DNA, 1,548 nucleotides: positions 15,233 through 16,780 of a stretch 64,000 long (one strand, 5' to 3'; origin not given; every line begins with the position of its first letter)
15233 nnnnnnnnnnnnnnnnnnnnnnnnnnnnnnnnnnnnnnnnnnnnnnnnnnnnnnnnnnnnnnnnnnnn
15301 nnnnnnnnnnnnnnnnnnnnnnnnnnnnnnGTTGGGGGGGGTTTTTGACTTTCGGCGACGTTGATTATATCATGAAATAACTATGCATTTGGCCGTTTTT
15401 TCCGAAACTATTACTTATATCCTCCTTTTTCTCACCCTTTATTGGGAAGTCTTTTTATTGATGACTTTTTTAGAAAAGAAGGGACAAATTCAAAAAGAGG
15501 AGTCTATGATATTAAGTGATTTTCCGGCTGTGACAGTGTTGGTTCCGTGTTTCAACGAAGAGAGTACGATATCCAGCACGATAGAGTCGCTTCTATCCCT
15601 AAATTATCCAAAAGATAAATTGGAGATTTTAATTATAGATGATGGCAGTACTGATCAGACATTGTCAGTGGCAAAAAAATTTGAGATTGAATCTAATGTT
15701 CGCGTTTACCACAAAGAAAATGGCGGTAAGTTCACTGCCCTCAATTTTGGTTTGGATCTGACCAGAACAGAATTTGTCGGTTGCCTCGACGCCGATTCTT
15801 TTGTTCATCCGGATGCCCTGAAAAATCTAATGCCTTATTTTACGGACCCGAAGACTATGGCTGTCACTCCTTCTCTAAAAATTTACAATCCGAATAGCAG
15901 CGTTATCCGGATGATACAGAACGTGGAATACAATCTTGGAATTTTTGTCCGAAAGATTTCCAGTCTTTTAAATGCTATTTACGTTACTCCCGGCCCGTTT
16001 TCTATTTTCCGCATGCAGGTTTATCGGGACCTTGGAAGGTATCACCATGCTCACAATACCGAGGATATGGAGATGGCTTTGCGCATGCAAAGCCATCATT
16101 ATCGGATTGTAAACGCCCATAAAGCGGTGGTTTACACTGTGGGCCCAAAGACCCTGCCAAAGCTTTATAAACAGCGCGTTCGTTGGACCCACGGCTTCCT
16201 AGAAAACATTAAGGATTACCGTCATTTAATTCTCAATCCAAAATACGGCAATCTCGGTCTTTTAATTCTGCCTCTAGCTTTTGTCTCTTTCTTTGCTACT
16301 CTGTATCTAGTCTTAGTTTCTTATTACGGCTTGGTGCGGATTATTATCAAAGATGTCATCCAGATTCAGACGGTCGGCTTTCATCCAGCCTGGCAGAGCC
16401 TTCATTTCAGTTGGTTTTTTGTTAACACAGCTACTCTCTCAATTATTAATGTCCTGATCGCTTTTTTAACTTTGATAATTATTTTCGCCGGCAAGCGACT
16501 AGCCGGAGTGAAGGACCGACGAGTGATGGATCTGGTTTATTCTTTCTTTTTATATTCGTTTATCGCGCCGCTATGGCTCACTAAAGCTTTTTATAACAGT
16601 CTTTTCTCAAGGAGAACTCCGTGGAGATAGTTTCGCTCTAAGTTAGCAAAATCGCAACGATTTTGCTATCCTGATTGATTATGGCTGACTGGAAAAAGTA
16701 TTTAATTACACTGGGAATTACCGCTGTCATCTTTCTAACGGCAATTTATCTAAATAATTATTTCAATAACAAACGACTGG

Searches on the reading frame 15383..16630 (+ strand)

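Call 96: search_protein_families(library=pfam, proteins=[window:15383-16630:+], max_evalue=0.001)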
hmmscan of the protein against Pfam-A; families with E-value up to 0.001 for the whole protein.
window:15383-16630:+ (415 aa): 6 families
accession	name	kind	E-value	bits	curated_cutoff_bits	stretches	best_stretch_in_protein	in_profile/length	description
PF00535.33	Glycos_transf_2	-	1.9e-34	119.4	23.3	1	51-217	1-167/168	Glycosyl transferase family 2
PF13641.12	Glyco_tranf_2_3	-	8.1e-30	105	27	1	48-271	1-230/230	Glycosyltransferase like family 2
PF13632.12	Glyco_trans_2_3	-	1.7e-21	77.4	27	1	133-335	3-183/198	Glycosyl transferase family group 2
PF03142.21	Chitin_synth_2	-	1.3e-13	50.9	27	1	123-215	196-290/527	Chitin synthase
PF10111.15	Glyco_tranf_2_2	-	2.6e-09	37.4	27.3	1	51-238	1-202/276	Glycosyltransferase like family 2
PF13506.12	Glyco_transf_21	-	6.5e-07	29.4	21.7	1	116-269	18-173/174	Glycosyl transferase family 21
